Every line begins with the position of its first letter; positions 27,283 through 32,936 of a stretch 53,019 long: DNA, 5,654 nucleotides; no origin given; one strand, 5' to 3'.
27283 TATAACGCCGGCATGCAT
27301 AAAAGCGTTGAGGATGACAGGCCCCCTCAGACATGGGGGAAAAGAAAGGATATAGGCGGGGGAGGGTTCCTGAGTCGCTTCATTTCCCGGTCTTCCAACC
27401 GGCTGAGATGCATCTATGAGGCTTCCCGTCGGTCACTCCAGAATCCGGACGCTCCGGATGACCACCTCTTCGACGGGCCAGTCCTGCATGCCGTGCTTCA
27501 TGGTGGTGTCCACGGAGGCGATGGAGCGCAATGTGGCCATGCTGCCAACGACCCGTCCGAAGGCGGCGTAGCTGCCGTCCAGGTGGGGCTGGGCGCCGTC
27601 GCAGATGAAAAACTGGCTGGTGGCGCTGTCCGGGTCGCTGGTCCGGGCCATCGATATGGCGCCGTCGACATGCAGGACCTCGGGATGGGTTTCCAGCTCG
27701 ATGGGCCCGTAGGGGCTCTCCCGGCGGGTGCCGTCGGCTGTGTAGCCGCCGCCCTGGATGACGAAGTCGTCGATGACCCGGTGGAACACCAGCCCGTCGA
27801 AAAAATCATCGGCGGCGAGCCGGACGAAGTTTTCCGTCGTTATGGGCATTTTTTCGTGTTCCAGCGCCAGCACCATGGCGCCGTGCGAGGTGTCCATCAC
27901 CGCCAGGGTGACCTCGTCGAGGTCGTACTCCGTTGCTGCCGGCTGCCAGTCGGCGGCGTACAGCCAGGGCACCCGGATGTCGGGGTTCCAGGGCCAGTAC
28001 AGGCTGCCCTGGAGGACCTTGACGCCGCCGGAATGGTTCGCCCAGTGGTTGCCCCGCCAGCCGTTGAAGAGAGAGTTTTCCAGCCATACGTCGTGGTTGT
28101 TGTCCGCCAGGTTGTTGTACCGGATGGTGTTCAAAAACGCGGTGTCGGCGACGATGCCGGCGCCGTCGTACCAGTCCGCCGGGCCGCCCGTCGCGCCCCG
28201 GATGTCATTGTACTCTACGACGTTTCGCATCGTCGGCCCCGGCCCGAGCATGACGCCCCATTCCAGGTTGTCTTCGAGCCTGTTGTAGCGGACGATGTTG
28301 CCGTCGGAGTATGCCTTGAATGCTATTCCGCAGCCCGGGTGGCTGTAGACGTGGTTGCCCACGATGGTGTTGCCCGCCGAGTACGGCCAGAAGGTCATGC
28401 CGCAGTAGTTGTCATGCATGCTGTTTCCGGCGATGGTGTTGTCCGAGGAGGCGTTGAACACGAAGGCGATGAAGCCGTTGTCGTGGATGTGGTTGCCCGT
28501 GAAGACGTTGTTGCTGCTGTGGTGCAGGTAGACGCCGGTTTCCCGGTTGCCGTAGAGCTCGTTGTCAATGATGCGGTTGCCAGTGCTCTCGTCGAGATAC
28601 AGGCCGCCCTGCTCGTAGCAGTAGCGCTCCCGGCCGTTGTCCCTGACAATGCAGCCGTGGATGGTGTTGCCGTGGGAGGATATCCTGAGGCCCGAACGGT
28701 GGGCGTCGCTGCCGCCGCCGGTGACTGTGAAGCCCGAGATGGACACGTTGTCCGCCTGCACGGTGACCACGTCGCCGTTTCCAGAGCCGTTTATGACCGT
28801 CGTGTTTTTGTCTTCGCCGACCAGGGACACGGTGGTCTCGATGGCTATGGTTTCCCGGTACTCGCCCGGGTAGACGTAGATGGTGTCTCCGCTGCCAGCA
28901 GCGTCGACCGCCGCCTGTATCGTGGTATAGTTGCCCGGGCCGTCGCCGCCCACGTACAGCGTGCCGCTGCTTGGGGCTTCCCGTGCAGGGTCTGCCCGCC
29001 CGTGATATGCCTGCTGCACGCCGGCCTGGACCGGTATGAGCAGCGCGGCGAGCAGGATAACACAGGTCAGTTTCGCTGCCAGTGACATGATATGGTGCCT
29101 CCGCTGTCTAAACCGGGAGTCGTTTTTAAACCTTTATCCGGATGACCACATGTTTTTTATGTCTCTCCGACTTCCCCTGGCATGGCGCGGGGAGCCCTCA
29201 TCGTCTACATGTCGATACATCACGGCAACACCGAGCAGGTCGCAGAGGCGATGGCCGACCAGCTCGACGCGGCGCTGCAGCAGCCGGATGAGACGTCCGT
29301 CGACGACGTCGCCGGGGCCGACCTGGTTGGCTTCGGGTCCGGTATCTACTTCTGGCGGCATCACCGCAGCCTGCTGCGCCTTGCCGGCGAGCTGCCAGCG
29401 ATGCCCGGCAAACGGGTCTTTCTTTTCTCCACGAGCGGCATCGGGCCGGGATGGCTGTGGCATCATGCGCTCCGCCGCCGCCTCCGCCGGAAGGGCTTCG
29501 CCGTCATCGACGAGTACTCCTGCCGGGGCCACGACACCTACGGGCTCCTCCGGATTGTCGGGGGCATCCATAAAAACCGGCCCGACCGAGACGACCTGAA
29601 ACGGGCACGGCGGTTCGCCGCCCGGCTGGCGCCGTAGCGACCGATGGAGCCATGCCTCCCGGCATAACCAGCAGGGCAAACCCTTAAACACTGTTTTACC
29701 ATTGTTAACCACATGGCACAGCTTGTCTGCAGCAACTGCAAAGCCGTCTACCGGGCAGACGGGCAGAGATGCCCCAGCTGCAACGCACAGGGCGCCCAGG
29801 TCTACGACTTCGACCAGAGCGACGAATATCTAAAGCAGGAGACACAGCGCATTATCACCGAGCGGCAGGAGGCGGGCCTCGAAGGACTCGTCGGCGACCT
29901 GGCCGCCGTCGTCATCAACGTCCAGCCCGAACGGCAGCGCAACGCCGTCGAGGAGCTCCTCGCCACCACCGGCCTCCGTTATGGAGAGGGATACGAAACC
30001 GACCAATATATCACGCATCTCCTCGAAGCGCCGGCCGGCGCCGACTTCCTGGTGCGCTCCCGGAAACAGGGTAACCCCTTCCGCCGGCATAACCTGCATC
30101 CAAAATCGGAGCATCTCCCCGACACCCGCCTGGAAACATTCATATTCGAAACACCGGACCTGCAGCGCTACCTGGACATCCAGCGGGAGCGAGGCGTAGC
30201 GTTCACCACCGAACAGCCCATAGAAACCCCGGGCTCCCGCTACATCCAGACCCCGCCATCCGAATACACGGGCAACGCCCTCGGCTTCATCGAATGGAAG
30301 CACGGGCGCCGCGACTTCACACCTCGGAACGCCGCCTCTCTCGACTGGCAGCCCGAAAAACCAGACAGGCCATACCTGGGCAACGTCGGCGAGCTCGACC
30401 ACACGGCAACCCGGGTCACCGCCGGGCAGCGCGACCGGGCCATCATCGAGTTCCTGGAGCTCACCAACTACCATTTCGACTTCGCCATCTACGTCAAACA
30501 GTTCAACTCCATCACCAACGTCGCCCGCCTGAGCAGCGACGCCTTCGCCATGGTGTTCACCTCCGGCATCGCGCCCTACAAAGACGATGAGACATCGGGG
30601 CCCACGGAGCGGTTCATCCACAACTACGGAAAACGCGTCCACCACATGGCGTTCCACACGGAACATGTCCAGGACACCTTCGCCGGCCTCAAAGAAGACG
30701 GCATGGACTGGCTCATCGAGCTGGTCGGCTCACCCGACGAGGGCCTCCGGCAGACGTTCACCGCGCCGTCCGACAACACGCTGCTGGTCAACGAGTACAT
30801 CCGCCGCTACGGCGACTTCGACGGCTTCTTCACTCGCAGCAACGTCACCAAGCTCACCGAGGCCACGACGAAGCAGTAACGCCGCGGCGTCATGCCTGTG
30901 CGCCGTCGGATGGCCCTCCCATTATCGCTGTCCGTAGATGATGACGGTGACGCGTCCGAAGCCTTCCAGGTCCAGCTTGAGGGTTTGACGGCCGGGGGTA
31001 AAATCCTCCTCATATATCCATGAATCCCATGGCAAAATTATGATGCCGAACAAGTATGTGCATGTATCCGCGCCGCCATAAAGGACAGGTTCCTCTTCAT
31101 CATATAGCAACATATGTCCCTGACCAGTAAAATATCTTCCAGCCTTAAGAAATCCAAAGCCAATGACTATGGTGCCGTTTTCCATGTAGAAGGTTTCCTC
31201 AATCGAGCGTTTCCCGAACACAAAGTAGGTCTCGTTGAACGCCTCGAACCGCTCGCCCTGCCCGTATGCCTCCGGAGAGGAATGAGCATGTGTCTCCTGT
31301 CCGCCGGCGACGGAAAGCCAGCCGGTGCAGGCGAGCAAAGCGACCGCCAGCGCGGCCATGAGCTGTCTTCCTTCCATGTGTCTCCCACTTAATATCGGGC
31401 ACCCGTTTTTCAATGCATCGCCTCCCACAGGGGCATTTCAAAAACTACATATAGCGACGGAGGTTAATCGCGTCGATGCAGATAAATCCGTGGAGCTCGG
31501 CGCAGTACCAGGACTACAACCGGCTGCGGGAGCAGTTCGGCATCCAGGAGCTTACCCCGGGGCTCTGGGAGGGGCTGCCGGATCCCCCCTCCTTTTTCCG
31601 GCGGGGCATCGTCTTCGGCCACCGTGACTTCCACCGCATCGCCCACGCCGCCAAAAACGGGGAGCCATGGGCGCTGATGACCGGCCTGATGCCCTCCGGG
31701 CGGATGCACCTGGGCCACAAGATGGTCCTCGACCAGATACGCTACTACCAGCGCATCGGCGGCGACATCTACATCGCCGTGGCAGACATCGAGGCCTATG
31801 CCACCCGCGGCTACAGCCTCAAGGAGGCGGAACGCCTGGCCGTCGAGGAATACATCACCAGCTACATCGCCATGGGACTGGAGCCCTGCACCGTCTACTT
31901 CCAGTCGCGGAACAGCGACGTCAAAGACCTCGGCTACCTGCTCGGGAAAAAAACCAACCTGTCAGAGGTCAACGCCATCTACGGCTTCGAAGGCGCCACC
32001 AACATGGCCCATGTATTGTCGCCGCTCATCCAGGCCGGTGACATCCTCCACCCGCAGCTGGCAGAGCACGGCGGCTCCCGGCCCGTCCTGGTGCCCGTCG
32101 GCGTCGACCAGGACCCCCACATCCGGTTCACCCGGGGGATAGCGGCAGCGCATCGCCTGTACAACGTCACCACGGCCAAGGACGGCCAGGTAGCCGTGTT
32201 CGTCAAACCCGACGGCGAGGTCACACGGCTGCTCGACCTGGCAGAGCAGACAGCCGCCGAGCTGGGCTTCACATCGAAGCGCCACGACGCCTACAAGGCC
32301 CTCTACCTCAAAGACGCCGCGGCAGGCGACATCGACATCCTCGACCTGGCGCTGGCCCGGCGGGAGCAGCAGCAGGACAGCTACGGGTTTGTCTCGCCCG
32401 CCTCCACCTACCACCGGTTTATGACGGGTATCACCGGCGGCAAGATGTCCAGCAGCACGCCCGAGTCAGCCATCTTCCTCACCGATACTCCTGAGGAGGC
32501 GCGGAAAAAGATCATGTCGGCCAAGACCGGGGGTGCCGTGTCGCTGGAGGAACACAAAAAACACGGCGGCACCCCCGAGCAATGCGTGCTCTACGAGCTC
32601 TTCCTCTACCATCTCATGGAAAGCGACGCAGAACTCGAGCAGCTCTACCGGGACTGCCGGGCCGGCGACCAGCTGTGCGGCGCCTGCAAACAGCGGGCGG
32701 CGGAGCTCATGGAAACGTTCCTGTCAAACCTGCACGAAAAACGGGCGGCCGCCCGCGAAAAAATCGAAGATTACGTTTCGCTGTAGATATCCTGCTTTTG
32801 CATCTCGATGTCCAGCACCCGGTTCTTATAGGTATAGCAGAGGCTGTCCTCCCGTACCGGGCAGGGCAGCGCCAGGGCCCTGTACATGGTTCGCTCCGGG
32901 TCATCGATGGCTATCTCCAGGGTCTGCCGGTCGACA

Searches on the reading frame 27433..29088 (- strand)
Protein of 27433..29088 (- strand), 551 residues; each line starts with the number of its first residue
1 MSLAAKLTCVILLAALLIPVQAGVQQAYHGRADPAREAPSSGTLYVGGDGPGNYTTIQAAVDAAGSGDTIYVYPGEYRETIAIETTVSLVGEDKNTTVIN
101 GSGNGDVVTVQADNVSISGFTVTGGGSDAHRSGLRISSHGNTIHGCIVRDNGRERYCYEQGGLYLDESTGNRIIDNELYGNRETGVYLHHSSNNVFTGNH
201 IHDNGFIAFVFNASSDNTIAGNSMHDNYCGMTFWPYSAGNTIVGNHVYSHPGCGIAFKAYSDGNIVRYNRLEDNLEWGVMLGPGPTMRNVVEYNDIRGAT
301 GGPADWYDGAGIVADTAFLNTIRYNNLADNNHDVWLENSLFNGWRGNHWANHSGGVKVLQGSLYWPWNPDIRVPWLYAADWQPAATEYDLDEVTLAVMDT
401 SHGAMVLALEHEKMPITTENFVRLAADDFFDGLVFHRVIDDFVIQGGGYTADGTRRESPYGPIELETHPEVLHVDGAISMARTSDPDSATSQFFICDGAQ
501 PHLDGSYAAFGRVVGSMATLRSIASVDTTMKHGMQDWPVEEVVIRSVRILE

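Call 32: search_protein_families(library=pfam, proteins=[window:27433-29088:-])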
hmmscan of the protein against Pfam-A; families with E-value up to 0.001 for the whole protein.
window:27433-29088:- (551 aa): 5 families
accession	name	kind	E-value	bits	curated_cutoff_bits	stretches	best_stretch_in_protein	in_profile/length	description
PF00160.26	Pro_isomerase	-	1.3e-43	149.5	21.7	1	397-548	3-158/159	Cyclophilin type peptidyl-prolyl cis-trans isomerase/CLD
PF13229.12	Beta_helix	-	1.3e-30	106.5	25.9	2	162-301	2-140/158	Right handed beta helix region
PF05048.19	NosD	-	7.6e-21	75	23.6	2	110-274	19-172/212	Periplasmic copper-binding protein (NosD)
PF07602.17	DUF1565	-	1.3e-06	28.3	20.3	1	54-232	15-203/257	Protein of unknown function (DUF1565)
PF01095.25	Pectinesterase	-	2.3e-05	23.7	27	1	45-119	3-86/298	Pectinesterase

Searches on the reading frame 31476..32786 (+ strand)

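Call 32: search_protein_families(library=pfam, proteins=[window:31476-32786:+])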
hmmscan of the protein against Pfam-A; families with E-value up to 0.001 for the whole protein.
window:31476-32786:+ (436 aa): 1 family
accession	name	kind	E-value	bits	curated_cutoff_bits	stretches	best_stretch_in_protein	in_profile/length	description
PF00579.31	tRNA-synt_1b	-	6.5e-46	157.4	21.1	2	61-259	2-196/292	tRNA synthetases class I (W and Y)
